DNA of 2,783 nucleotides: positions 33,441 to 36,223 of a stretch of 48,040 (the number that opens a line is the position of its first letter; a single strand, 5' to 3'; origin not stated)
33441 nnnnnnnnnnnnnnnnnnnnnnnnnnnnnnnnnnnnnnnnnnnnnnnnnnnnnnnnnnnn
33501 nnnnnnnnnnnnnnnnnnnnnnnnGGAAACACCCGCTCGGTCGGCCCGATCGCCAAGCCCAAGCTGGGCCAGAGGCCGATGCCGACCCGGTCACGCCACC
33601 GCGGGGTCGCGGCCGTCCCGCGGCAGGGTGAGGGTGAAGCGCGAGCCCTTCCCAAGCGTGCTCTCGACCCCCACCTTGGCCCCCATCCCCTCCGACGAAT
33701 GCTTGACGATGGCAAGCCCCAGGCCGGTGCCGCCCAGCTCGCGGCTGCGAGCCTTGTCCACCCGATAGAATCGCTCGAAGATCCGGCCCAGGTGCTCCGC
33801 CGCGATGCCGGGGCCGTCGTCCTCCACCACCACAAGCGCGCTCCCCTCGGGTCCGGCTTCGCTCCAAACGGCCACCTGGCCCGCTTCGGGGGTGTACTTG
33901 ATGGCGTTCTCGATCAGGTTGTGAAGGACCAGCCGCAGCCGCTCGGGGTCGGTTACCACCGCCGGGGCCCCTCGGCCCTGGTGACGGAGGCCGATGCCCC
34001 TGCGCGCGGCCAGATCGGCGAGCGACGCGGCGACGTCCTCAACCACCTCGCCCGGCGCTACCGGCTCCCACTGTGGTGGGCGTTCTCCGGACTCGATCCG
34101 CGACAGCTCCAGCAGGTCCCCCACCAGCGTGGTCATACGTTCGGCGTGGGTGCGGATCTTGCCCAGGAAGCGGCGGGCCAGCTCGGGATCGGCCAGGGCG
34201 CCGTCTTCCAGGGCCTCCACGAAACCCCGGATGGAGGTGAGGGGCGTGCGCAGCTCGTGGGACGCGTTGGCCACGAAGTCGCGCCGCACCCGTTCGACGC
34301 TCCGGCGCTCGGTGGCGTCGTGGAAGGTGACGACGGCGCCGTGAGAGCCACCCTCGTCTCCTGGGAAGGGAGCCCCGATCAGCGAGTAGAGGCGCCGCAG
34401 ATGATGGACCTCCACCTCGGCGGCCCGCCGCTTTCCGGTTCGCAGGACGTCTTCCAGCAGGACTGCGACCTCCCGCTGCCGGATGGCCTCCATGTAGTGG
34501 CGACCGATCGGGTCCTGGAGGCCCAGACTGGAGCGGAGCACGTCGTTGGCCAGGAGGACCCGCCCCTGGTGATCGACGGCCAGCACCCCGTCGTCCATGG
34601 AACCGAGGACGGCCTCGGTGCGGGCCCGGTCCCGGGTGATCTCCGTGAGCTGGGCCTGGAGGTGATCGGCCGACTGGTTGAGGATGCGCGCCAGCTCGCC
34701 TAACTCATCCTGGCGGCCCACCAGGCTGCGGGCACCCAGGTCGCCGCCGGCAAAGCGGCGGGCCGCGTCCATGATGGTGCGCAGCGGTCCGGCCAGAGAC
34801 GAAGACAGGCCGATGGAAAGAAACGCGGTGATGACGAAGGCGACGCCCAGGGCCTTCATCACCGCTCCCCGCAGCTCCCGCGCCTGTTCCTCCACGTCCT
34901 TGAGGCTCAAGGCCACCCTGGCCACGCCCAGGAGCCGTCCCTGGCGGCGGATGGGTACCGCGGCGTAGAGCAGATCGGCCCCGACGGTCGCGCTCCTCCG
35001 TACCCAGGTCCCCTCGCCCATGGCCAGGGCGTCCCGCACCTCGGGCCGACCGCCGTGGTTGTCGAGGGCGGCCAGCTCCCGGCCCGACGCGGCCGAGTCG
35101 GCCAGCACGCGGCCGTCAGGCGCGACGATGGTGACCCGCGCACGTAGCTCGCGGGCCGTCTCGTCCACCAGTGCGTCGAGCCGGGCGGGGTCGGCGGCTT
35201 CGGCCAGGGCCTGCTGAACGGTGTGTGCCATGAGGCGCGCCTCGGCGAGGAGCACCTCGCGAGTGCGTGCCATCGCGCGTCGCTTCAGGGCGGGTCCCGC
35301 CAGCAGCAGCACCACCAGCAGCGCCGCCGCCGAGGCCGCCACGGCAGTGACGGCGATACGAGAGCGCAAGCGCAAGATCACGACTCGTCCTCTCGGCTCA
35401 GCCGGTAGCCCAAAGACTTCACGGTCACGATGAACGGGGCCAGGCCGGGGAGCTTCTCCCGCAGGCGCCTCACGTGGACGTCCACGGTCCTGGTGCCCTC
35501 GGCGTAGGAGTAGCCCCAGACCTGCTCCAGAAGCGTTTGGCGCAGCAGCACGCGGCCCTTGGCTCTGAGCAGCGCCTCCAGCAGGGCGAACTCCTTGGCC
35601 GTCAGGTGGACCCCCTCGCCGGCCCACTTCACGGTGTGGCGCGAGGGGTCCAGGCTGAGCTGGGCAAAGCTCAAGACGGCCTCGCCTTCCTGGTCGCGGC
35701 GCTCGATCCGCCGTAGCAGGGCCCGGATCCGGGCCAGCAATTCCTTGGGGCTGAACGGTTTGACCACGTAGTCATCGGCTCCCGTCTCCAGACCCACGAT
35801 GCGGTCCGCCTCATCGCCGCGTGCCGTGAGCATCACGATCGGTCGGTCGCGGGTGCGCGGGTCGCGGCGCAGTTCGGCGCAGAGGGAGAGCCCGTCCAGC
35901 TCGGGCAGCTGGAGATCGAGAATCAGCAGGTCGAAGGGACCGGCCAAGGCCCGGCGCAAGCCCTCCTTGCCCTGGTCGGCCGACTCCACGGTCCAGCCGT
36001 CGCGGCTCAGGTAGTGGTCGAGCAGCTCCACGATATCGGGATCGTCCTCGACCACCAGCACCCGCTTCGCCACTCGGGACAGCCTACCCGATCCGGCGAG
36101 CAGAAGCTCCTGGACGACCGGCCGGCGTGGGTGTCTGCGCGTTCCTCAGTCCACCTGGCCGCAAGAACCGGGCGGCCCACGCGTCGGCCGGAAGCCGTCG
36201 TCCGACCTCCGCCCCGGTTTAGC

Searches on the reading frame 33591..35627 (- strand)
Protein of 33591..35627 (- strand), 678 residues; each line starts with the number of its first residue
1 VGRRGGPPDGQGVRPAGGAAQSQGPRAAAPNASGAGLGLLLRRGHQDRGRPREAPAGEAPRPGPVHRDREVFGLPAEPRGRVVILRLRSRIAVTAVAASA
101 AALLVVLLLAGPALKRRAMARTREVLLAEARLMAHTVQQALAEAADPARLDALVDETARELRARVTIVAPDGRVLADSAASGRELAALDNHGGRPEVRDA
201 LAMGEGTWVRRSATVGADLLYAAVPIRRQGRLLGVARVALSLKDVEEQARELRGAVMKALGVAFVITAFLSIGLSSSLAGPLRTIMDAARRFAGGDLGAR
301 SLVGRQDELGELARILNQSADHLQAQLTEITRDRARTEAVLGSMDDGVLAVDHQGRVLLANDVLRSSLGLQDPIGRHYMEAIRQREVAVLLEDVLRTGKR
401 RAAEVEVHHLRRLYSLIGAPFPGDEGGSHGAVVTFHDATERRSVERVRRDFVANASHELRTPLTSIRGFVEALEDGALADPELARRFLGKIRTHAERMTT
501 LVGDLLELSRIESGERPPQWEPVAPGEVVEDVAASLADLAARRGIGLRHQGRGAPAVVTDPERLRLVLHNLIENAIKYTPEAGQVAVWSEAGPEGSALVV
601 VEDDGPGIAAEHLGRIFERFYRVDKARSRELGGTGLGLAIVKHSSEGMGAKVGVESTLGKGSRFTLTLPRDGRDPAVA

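Call 3: search_protein_families(library=pfam, proteins=[window:33591-35627:-], max_evalue=0.01)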
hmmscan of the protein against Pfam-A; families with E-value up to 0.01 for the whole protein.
window:33591-35627:- (678 aa): 10 families
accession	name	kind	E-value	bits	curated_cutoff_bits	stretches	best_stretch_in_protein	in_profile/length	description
PF02518.31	HATPase_c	-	1.9e-29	102.8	26.4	1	559-670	1-109/111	Histidine kinase-, DNA gyrase B-, and HSP90-like ATPase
PF00512.31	HisKA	-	4.7e-24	84.7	26.9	1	448-514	2-66/66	His Kinase A (phospho-acceptor) domain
PF00672.30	HAMP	-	6e-12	46.1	25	1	274-325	2-53/53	HAMP domain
PF08448.16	PAS_4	-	6.5e-09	36.4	23.1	1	343-442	3-109/110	PAS fold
PF02743.24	dCache_1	-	2.1e-06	27.9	45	1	135-253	44-163/240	Cache domain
PF16736.11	sCache_like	-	4.3e-06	27.5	27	1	126-235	11-111/117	Single Cache-like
PF13426.13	PAS_9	-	1.1e-05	26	27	1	346-440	2-103/103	PAS domain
PF00989.32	PAS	-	1.1e-05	25.8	22.6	1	336-404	2-76/113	PAS fold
PF17203.10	sCache_3_2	-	0.00011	22.7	28.4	1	120-253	8-139/140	Single cache domain 3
PF13589.12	HATPase_c_3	-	0.00024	21.6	25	1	567-668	6-103/137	Histidine kinase-, DNA gyrase B-, and HSP90-like ATPase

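Call 7: search_protein_families(library=ncbifam, proteins=[window:33591-35627:-], max_evalue=0.01)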
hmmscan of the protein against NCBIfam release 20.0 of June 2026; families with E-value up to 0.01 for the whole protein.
window:33591-35627:- (678 aa): 90 families (the best 25 are shown)
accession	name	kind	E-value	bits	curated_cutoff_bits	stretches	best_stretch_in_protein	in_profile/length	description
NF046044.1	PnpS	equivalog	5.6e-109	364.7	400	1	281-669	1-390/390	two-component system histidine kinase PnpS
NF033092.0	HK_WalK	equivalog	6.2e-105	352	725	1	114-669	32-593/594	cell wall metabolism sensor histidine kinase WalK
TIGR02966.1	phoR_proteo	equivalog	6.6e-88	294.9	334.2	1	335-667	6-332/333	phosphate regulon sensor histidine kinase PhoR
NF008468.0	PRK11360.1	equivalog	7.6e-62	209.5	646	1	211-672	153-610/616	two-component system sensor histidine kinase AtoS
NF033093.1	HK_VicK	exception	4.3e-58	197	680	2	276-513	35-273/448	cell wall metabolism sensor histidine kinase VicK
NF008235.0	PRK11006.1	equivalog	5.4e-57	193.6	390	1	342-670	105-423/431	phosphate regulon sensor histidine kinase PhoR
NF041735.1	hist_kin_RppB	equivalog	1.8e-54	185.2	400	1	449-669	217-438/438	two-component system sensor histidine kinase RppB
NF040691.1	MtrAB_MtrB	equivalog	1.1e-53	183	450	2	444-672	267-494/507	MtrAB system histidine kinase MtrB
NF012163.2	BaeS_SmeS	equivalog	1e-50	173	500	2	444-669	236-457/457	sensor histidine kinase efflux regulator BaeS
NF053855.1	HisKinPhoRBctds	equivalog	6.1e-49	166.9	500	2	434-669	347-582/583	two-component system sensor histidine kinase PhoR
NF045911.1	TCSHisKinNblS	equivalog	8.2e-48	163.2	1000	1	207-668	133-618/621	two-component system sensor histidine kinase NblS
NF008312.0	PRK11100.1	equivalog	1.4e-47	162.6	356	2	450-671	258-475/477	two-component system sensor histidine kinase CreC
TIGR01386.1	cztS_silS_copS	subfamily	3.4e-47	161.5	292.55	2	449-669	242-457/457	heavy metal sensor histidine kinase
NF007837.0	PRK10549.1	equivalog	8.1e-45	153.4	603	2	444-670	236-458/466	envelope stress sensor histidine kinase BaeS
TIGR02956.1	TMAO_torS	equivalog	1.5e-41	142.5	676.5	1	446-670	462-682/967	TMAO reductase system sensor histidine kinase/response regulator TorS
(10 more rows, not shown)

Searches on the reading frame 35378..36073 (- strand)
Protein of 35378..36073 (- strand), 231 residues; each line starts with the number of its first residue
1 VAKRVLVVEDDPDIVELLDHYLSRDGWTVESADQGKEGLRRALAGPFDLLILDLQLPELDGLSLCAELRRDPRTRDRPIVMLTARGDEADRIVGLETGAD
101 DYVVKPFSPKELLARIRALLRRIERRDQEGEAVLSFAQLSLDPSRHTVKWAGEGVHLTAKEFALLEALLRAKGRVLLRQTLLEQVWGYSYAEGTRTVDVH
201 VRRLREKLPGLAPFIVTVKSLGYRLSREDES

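Call 3: search_protein_families(library=pfam, proteins=[window:35378-36073:-], max_evalue=0.01)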
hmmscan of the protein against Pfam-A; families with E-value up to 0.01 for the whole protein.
window:35378-36073:- (231 aa): 2 families
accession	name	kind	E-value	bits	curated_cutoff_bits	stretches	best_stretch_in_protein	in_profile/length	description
PF00072.30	Response_reg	-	1.2e-29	103.1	30.2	1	5-117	1-111/111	Response regulator receiver domain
PF00486.34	Trans_reg_C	-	7.6e-25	87.2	26.2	1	152-225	1-77/77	Transcriptional regulatory protein, C terminal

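Call 7: search_protein_families(library=ncbifam, proteins=[window:35378-36073:-], max_evalue=0.01)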
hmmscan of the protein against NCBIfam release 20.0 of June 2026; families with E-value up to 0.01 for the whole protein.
window:35378-36073:- (231 aa): 96 families (the best 25 are shown)
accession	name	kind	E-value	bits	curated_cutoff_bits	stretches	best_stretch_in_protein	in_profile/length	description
TIGR02154.1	PhoB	equivalog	3.1e-68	229.5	296.2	1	1-226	1-226/226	phosphate regulon transcriptional regulator PhoB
NF008296.0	PRK11083.1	equivalog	1.4e-60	204.6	273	1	2-226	3-226/228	two-component system response regulator CreB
NF040689.1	MtrAB_MtrA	equivalog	1.4e-60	204.4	300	1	5-225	1-218/219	MtrAB system response regulator MtrA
NF041733.1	resp_reg_CseB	equivalog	3.3e-59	200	350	1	4-226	2-227/228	two-component system response regulator CseB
NF045944.1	ResRegRpaBCyano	equivalog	1.1e-57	195.1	330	1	6-225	1-227/229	response regulator transcription factor RpaB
NF040534.1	resp_reg_YycF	equivalog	1.3e-57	194.7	340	1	3-228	1-230/231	response regulator YycF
NF053854.1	RespRegPhoBBctds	equivalog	8.8e-57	192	270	1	5-225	1-224/225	two-component system response regulator PhoB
TIGR01387.1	cztR_silR_copR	subfamily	5e-56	189.8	279.2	1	5-225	1-218/218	heavy metal response regulator transcription factor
NF007005.1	PRK09468.1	equivalog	4.6e-54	183.4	331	1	3-225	4-231/237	osmolarity response regulator transcription factor OmpR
NF007546.0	PRK10161.1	equivalog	1.6e-52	178.4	471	1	1-226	1-226/229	phosphate response regulator transcription factor PhoB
NF007982.1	PRK10710.1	equivalog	5.9e-52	176.6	380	1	3-226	8-228/235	envelope stress response regulator BaeR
NF033117.2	vanR_ACDEGLN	exception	7.3e-51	172.9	350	1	5-225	1-225/226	VanR-ABDEGLN family response regulator transcription factor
NF008034.0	PRK10766.1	equivalog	3.2e-48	164.3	275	1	1-226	1-227/231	two-component system response regulator TorR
NF041734.1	resp_reg_RppA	equivalog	6.3e-48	163.1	250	1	4-226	2-228/229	two-component system response regulator RppA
NF007928.2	PRK10643.1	equivalog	4.8e-47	160.4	330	1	4-225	2-216/216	two-component system response regulator PmrA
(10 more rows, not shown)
